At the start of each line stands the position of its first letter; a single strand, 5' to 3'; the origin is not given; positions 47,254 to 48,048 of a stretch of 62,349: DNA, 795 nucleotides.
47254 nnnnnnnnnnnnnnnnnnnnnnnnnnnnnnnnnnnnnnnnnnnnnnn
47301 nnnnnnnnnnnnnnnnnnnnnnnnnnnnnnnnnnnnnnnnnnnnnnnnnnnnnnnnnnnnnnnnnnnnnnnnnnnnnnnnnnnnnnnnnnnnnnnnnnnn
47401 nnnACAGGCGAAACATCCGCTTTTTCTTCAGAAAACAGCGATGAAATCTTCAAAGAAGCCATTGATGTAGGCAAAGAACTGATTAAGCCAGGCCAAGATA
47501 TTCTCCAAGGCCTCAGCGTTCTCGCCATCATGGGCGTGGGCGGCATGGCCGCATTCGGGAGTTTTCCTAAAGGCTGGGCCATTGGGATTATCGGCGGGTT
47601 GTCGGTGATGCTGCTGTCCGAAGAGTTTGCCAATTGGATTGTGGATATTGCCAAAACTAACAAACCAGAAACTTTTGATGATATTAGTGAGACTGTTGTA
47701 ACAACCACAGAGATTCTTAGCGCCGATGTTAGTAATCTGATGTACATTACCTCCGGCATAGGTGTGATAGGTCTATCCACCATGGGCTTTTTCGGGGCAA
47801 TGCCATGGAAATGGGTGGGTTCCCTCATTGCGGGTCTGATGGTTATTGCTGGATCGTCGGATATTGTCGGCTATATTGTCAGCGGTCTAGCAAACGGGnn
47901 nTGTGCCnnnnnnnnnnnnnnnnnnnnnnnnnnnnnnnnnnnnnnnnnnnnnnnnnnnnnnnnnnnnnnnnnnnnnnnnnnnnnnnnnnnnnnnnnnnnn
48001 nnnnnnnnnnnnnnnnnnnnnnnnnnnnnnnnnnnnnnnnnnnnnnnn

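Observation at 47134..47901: Fusion protein with two tandem VirB2-like pilin modules behind a disordered Gly/acidic repeat region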

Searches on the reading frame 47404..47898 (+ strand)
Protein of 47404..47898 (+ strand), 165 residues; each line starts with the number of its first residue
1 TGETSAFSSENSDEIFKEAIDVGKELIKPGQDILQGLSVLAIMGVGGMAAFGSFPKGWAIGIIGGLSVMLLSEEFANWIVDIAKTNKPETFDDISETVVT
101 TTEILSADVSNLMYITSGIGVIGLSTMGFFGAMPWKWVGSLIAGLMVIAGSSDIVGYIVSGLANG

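Call 18: search_protein_representatives(protein=window:47404-47898:+)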
Query: 165 residues. Proteins with E-value up to 0.001 (for the whole library): 119; up to 1e-10: 18; up to 1e-30: 3. The best 119 are listed.
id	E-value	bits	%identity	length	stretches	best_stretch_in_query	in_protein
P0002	6.9e-96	335.0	99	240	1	1-165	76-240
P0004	7.2e-81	286.2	85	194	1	3-165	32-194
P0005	3.6e-46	173.4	55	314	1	4-159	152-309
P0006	7.0e-30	120.5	34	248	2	12-156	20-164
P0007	2.3e-22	96.0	34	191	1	10-158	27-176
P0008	5.6e-22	94.8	32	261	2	14-157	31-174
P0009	1.0e-21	93.9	35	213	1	13-155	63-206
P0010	4.1e-20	88.7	34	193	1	11-159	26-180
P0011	2.0e-18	83.2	38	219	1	14-155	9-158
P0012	4.4e-18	82.1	32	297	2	15-148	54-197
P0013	6.2e-15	71.9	31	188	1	15-159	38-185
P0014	1.1e-14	71.1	30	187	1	7-149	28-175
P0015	4.7e-13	65.8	31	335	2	14-148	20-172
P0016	3.2e-12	63.1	34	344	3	32-161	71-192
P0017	1.0e-11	61.4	35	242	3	109-160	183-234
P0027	7.9e-08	48.8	23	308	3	93-163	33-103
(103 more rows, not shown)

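Call 20: find_encoding_contigs(protein=P0006, flank=10000, max_places=3)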
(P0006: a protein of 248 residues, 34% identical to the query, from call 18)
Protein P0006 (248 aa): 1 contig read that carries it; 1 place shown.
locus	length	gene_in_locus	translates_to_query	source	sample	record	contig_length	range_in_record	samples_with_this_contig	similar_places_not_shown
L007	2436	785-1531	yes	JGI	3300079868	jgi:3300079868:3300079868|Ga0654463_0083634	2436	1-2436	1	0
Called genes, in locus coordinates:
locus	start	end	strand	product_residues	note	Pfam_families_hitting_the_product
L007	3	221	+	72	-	?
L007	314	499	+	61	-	-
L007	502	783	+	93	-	PF04956:TrbC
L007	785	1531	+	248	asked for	PF04956:TrbC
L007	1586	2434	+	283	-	?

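Call 29: find_homologous_proteins(query=A3, max_evalue=0.00001)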
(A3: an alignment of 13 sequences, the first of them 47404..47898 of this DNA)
Query A3 (13 sequences) (165 aa, profile of the alignment): 16 proteins with E <= 0.00001 among 8000 candidates.
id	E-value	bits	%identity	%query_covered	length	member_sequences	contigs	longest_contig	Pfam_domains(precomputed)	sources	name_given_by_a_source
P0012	9.2e-94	332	30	79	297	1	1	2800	PF04956.19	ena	-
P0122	8.7e-81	289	28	88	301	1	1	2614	PF04956.19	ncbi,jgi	jgi:hypothetical protein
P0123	1.4e-80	288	28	82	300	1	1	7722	PF04956.19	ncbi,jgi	jgi:hypothetical protein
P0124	1.0e-73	266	28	85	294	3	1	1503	PF04956.19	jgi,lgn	jgi:type IV secretory pathway VirB2 component (pilin)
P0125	1.9e-72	262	26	87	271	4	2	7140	PF04956.19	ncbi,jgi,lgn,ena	jgi:type IV secretory pathway VirB2 component (pilin)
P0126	2.7e-71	258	30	90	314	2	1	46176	PF04956.19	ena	-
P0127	4.1e-70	254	28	89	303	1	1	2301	PF04956.19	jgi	jgi:hypothetical protein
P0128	1.3e-68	249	26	85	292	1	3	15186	PF04956.19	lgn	-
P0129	1.7e-68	249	26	92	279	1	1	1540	PF04956.19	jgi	jgi:hypothetical protein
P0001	9.4e-66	240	100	100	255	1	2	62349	PF04956.19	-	-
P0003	1.4e-65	239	84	95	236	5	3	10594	PF04956.19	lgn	-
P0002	4.9e-65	237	99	100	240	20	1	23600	PF04956.19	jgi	jgi:type IV secretory pathway VirB2 component (pilin)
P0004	7.9e-65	237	85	98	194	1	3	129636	PF04956.19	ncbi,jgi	jgi:type IV secretory pathway VirB2 component (pilin)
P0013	6.4e-55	204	30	88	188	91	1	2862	PF04956.19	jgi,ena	-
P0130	2.7e-52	196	30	90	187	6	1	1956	PF04956.19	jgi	jgi:hypothetical protein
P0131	3.9e-52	195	30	88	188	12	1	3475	PF04956.19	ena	-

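Call 30: find_encoding_contigs(protein=P0126, flank=10000, max_places=2)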
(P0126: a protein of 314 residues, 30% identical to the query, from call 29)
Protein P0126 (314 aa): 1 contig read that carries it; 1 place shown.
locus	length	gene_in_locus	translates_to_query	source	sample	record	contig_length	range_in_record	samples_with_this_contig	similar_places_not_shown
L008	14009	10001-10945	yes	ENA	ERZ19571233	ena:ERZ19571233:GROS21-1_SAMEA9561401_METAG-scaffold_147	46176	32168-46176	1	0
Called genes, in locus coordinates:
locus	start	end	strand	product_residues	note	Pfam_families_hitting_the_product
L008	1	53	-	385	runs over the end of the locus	-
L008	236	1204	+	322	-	PF00512:HisKA, PF02518:HATPase_c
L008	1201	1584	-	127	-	PF03129:HGTP_anticodon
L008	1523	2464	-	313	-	-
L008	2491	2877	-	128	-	-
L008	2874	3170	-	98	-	-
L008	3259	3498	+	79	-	PF07330:DUF1467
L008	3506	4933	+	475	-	PF00749:tRNA-synt_1c, PF19269:Anticodon_2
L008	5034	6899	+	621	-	PF13567:DUF4131, PF03772:Competence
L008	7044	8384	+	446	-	PF14312:FG-GAP_2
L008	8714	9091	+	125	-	PF04956:TrbC (weak)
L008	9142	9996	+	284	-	PF04956:TrbC (weak)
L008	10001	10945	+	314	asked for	PF04956:TrbC (weak)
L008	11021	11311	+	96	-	-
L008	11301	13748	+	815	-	PF27097:VirB4_TrbE_N, PF03135:CagE_TrbE_VirB, PF19044:P-loop_TraG (faint)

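Call 31: find_encoding_contigs(protein=P0128, flank=10000, max_places=2)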
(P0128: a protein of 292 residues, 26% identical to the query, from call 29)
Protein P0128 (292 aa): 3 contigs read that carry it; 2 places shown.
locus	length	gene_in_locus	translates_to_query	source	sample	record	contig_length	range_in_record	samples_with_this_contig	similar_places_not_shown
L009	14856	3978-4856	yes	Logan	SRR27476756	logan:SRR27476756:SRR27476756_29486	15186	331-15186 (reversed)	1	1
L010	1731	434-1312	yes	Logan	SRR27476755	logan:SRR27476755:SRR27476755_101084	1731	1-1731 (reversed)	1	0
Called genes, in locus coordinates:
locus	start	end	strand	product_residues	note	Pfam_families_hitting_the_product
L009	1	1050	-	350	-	?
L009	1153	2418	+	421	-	PF02844:GARS_N, PF01071:GARS_A, PF02222:ATP-grasp (weak), PF02843:GARS_C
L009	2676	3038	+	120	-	-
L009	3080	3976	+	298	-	PF04956:TrbC (weak)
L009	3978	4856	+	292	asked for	PF04956:TrbC (faint)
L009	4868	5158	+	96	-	-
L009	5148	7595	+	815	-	PF27097:VirB4_TrbE_N (weak), PF03135:CagE_TrbE_VirB (weak), PF19044:P-loop_TraG (faint)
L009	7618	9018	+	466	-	-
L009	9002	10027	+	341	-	-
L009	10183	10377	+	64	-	-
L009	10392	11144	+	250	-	PF04335:VirB8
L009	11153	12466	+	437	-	PF03524:CagX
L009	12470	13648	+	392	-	-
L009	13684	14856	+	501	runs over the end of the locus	?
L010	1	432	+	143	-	?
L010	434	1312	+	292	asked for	PF04956:TrbC (faint)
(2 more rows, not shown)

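Call 54: predict_structure(alignment_id=A5)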
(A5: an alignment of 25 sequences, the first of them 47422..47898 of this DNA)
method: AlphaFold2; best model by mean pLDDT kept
length: 159 residues; sequences in the alignment: 25
mean_pLDDT: 70.7   pTM: 0.42
mean pLDDT of the five models: 70.7, 62.0, 55.3, 54.5, 51.1
residues with pLDDT >= 90: 0; 70-90: 107; 50-70: 49; < 50: 3
segments of 3 or more residues with pLDDT < 50: none
pLDDT, mean of each block of 10 residues (from residue 1): 60 74 74 72 72 73 73 66 65 70 70 75 78 75 70 62
secondary structure, 60 per line:
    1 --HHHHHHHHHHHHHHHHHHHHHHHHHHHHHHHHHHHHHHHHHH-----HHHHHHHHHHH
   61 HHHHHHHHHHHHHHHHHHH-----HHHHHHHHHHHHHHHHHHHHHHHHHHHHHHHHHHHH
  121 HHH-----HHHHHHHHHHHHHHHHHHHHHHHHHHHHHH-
elements in order: H3-44 H50-79 H85-123 H129-158

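Call 57: fold_search(model_id=the predicted structure, library=pdb)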
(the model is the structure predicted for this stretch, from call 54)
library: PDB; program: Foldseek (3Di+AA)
matches with E <= 10: 123; with E <= 0.001: 0
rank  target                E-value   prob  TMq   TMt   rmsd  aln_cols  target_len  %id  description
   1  3g6b_B                3.6e-01  0.54  0.34  0.27  38.8       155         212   17  Crystal structure of a Soluble Chemoreceptor from Thermotoga maritima Asn217Ile mutant (released 2009-07-28)
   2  3g67_B                5.5e-01  0.44  0.34  0.27  38.6       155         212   17  Crystal Structure of a Soluble Chemoreceptor from Thermotoga maritima (released 2009-07-28)
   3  4nqi_A                5.8e-01  0.30  0.30  0.23  29.2       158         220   14  Structure of the N-terminal I-BAR domain (1-259) of D.Discoideum IBARa (released 2014-02-05)
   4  4nqi_C                7.9e-01  0.35  0.35  0.27  30.1       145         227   16  Structure of the N-terminal I-BAR domain (1-259) of D.Discoideum IBARa (released 2014-02-05)
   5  8c5v_I                9.4e-01  0.14  0.25  0.11  40.5       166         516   17  Chemotaxis core signalling unit from E protein lysed E. coli cells (released 2023-09-13)
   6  3g67_A                1.0e+00  0.35  0.35  0.27  38.0       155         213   17  Crystal Structure of a Soluble Chemoreceptor from Thermotoga maritima (released 2009-07-28)
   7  7d7e_A                1.3e+00  0.14  0.25  0.12  15.0       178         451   13  Structure of PKD1L3-CTD/PKD2L1 in apo state (released 2021-08-25)
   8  1wdz_A                1.7e+00  0.08  0.22  0.15  33.0       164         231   14  Crystal structure of RCB domain of IRSp53 (released 2005-06-07)
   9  5knb_G                1.8e+00  0.18  0.27  0.27  23.3       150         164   13  Crystal structure of the 2 ADP-bound V1 complex (released 2016-11-02)
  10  6vq9_H                1.8e+00  0.13  0.22  0.31  25.2       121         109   11  Mammalian V-ATPase from rat brain soluble V1 region rotational state 1 with SidK and ADP (from focused refinement) (released 2020-03-18)
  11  3g6b_A                1.9e+00  0.21  0.36  0.28  37.7       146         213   15  Crystal structure of a Soluble Chemoreceptor from Thermotoga maritima Asn217Ile mutant (released 2009-07-28)
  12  5f5p_A                1.9e+00  0.13  0.29  0.27  16.1       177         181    9  Molecular Basis for Shroom2 Recognition by Rock1 (released 2016-10-19)
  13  9ftl_A                2.0e+00  0.10  0.23  0.22  32.7       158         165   12  Asgard ESCRT-IIIB filament structure (released 2025-04-16)
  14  9ftl_a                2.2e+00  0.16  0.31  0.30  30.6       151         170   10  Asgard ESCRT-IIIB filament structure (released 2025-04-16)
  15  3dyu_A                2.2e+00  0.11  0.26  0.14  30.1       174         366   11  Crystal structure of Snx9PX-BAR (230-595), H32 (released 2008-09-16)
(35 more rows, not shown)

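Call 67: search_protein_families(library=pfam, proteins=[L009:7618-9018:+, L009:9002-10027:+, L009:10183-10377:+, L009:12470-13648:+, L009:13684-14856:+, L009:4868-5158:+, L009:2676-3038:+, L009:3080-3976:+, L009:3978-4856:+], max_evalue=0.1)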
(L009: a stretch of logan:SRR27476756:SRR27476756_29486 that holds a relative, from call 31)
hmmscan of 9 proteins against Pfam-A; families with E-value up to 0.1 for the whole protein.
L009:7618-9018:+ (466 aa): 0 families

L009:9002-10027:+ (341 aa): 0 families

L009:10183-10377:+ (64 aa): 0 families

L009:12470-13648:+ (392 aa): 0 families

L009:13684-14856:+ (391 aa): 8 families
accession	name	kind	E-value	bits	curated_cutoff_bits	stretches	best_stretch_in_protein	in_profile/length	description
PF03743.19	TrbI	-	1.1e-29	104.1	35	1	251-386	2-137/188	Bacterial conjugation TrbI-like protein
PF22544.2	HYDIN_VesB_CFA65-like_Ig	-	5.5e-08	33.4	25.5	1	79-175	7-99/100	HYDIN/CFA65/VesB-like, Ig-like domain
PF22073.2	Cep192_D4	-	2.9e-06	27.9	35.5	1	75-177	4-111/112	Cep192 domain 4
PF15780.11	ASH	-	0.00016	22.2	27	1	80-167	12-95/98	Abnormal spindle-like microcephaly-assoc'd, ASPM-SPD-2-Hydin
PF24507.1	Ig_CFAP65_4th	-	0.0002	22.2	27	1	99-176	4-75/76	CFAP65, fourth Ig-like domain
PF24291.1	Ig_CFAP65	-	0.0011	19.3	27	1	136-178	75-116/121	Cilia- and flagella-associated protein 65-like, Ig-like domain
PF24798.1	Ig-CFAP74_4th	-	0.0041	17.7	28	1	80-177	4-95/95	CFAP74 forth Ig-like domain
PF07610.17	DUF1573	-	0.0055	17.1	26.1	1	79-175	5-96/98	Protein of unknown function (DUF1573)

L009:4868-5158:+ (96 aa): 1 family
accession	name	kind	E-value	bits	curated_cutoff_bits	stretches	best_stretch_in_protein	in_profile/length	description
PF05101.18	VirB3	-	0.031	15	23.9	1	4-85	4-79/84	Type IV secretory pathway, VirB3-like protein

L009:2676-3038:+ (120 aa): 1 family
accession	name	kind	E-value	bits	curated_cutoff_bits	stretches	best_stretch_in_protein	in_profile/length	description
PF04956.18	TrbC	-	6.6e-05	23.5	27.9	1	6-100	10-90/98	TrbC/VIRB2 pilin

L009:3080-3976:+ (298 aa): 1 family
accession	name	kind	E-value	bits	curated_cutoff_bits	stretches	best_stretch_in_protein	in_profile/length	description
PF04956.18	TrbC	-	1.4e-10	41.7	27.9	2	19-101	11-89/98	TrbC/VIRB2 pilin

L009:3978-4856:+ (292 aa): 1 family
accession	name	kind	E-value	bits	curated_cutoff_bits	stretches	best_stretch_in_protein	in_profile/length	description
PF04956.18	TrbC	-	1.8e-08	35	27.9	2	140-186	42-89/98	TrbC/VIRB2 pilin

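Call 73: find_encoding_contigs(protein=P0016, flank=8000, max_places=2)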
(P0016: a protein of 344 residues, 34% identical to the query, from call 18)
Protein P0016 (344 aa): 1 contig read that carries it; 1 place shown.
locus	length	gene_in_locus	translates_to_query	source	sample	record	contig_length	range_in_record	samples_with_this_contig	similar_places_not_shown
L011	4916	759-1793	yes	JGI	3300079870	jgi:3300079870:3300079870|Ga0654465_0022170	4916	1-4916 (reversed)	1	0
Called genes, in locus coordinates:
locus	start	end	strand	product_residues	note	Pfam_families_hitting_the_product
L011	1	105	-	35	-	?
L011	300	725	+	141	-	-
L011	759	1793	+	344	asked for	PF04956:TrbC (weak)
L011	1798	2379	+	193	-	PF04956:TrbC (faint)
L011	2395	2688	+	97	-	-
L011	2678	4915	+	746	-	?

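Call 74: find_encoding_contigs(protein=P0027, flank=8000, max_places=2)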
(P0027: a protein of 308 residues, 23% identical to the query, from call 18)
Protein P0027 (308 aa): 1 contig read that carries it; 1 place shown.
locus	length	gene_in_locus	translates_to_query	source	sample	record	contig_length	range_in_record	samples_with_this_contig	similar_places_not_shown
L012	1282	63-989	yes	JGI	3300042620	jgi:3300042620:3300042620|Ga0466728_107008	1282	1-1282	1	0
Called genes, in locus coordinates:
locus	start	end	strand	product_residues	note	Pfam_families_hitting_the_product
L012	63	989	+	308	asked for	PF04956:TrbC (faint)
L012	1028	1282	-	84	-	?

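Call 78: find_related_loci(query=A9, collection=metagenome_contigs, flank=6000)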
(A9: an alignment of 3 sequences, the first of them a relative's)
Query A9 (815 aa) in metagenome_contigs; peptide patterns used: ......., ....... (x = any residue, [..] = any of these).
600 stretches matched a pattern, but none encodes a relative of the query by tblastn (E <= 1e-3).

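Call 84: search_dna_similar(query=window:47422-47898:+, collection=plasmids, mode=protein, max_evalue=0.001, max_rows=20)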
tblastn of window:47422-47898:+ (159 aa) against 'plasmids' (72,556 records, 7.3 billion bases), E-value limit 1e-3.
Records with a match: 1; places in all: 1; records where one place covers at least 80% of the query: 0.
Best place of each record, by identity: <60% 1.
By first word of the organism name: Microvirga 1.
By predicted mobility (MOB-suite, as given by PLSDB): non-mobilizable 1.
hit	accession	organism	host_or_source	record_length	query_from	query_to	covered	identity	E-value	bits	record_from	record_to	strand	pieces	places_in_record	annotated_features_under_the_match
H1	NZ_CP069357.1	Microvirga sp. VF16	Vachellia farnesiana,Cell culture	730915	103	152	31%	38.0%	1e-4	48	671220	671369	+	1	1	TrbC/VirB2 family protein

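Call 86: find_homologous_proteins(query=L009:5148-7592:+, max_evalue=1e-50)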
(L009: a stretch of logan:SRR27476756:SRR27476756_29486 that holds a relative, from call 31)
Query L009:5148-7592:+ (815 aa): 70 proteins with E <= 1e-50 among 8000 candidates.
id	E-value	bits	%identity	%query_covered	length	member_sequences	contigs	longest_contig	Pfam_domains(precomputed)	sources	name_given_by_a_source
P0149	0.0e+0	1867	100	100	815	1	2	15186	PF19044.7,PF27097.1,PF03135.20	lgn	-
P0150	0.0e+0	1569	82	100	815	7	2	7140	PF19044.7,PF27097.1,PF03135.20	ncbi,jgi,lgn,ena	jgi:type IV secretion/conjugal transfer VirB4 family ATPase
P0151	0.0e+0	1407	72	100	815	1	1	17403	PF19044.7,PF27097.1,PF03135.20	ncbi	-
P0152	0.0e+0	1378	71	99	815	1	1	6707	PF19044.7,PF13401.13,PF03135.20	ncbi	-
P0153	0.0e+0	1372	72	100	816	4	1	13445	PF03135.20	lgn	-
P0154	0.0e+0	1369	71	100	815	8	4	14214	PF19044.7,PF03135.20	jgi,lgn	jgi:type IV secretion system protein VirB4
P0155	0.0e+0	1316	69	100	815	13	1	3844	PF19044.7,PF27097.1,PF13401.13,PF03135.20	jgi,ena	-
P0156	0.0e+0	1310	69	96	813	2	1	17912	PF10412.16,PF19044.7,PF03135.20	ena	-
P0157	0.0e+0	1264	67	100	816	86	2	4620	PF27097.1,PF03135.20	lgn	-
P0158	0.0e+0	1236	64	99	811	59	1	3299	PF19044.7,PF27097.1,PF03135.20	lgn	-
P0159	0.0e+0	1227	63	99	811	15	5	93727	PF19044.7,PF27097.1,PF03135.20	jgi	jgi:type IV secretion system protein VirB4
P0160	0.0e+0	1218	63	100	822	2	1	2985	PF19044.7,PF03135.20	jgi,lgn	jgi:type IV secretion/conjugal transfer VirB4 family ATPase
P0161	0.0e+0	1133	59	99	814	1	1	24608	PF19044.7,PF27097.1,PF03135.20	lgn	-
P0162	0.0e+0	1130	59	99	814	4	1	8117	PF19044.7,PF27097.1,PF03135.20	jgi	jgi:type IV secretion system protein VirB4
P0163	0.0e+0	1127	59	99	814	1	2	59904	PF19044.7,PF27097.1,PF03135.20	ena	-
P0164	0.0e+0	1126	59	98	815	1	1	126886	PF19044.7,PF27097.1,PF03135.20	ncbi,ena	-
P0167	0.0e+0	1044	55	99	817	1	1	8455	PF27097.1,PF03135.20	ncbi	-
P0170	8.9e-272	922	50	98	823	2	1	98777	PF27097.1,PF03135.20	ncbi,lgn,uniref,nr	ncbi:hypothetical protein [Telmatospirillum siberiense]|uniref:CagE TrbE VirB component of type IV t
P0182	7.0e-258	876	48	98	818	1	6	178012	PF10412.16,PF27097.1,PF03135.20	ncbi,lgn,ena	-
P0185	5.5e-238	810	49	91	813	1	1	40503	PF10412.16,PF27097.1,PF03135.20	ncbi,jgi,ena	jgi:type IV secretion system protein VirB4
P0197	5.0e-172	592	38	97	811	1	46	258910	PF03135.20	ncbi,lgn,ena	-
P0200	6.9e-172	592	39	94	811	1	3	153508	PF03135.20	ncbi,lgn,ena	-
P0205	9.3e-172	591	38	97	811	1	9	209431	PF03135.20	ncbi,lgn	-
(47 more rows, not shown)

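Call 87: list_cluster_members(proteins=[P0150, P0151, P0152, P0164, P0167, P0182, P0185, P0197, P0200, P0205])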
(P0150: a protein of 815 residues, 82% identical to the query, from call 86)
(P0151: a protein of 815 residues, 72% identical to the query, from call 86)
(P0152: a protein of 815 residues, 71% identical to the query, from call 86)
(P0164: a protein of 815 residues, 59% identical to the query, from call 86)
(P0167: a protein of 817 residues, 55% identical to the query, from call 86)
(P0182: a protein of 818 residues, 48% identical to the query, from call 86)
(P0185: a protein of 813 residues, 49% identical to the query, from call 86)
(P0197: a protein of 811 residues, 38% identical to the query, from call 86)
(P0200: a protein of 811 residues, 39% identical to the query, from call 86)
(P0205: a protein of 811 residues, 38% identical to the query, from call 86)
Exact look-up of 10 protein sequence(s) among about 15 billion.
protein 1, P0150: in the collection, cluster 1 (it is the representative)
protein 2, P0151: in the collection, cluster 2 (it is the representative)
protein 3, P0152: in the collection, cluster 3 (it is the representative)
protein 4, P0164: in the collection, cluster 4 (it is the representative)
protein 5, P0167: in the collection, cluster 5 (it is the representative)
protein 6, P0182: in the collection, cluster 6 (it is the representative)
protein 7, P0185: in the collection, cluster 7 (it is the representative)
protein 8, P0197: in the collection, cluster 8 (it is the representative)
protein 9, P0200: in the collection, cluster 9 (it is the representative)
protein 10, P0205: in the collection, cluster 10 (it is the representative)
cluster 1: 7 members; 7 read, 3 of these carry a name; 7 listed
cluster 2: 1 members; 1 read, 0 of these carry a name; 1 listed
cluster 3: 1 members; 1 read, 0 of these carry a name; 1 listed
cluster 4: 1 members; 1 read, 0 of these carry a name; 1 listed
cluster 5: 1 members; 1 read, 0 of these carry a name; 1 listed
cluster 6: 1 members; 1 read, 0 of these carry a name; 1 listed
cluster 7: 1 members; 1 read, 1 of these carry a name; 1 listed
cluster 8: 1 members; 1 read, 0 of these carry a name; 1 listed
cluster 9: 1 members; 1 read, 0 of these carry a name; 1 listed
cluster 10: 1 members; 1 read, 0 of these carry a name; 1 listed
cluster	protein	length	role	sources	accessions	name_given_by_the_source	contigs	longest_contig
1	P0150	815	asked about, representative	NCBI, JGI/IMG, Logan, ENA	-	type IV secretion/conjugal transfer VirB4 family ATPase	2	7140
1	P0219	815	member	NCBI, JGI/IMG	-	type IV secretion/conjugal transfer VirB4 family ATPase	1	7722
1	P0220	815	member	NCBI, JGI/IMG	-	type IV secretion/conjugal transfer VirB4 family ATPase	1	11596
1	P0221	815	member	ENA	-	-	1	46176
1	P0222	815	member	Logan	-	-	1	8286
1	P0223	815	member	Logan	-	-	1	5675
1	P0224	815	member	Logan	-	-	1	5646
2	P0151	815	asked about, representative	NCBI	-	-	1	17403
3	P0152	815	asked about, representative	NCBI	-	-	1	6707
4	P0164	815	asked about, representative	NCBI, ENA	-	-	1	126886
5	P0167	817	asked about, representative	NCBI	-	-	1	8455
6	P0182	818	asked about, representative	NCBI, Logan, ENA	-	-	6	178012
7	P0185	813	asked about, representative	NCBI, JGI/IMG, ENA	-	type IV secretion system protein VirB4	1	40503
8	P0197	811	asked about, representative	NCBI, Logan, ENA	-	-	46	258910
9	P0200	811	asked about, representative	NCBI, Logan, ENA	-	-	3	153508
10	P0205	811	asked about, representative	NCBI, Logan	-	-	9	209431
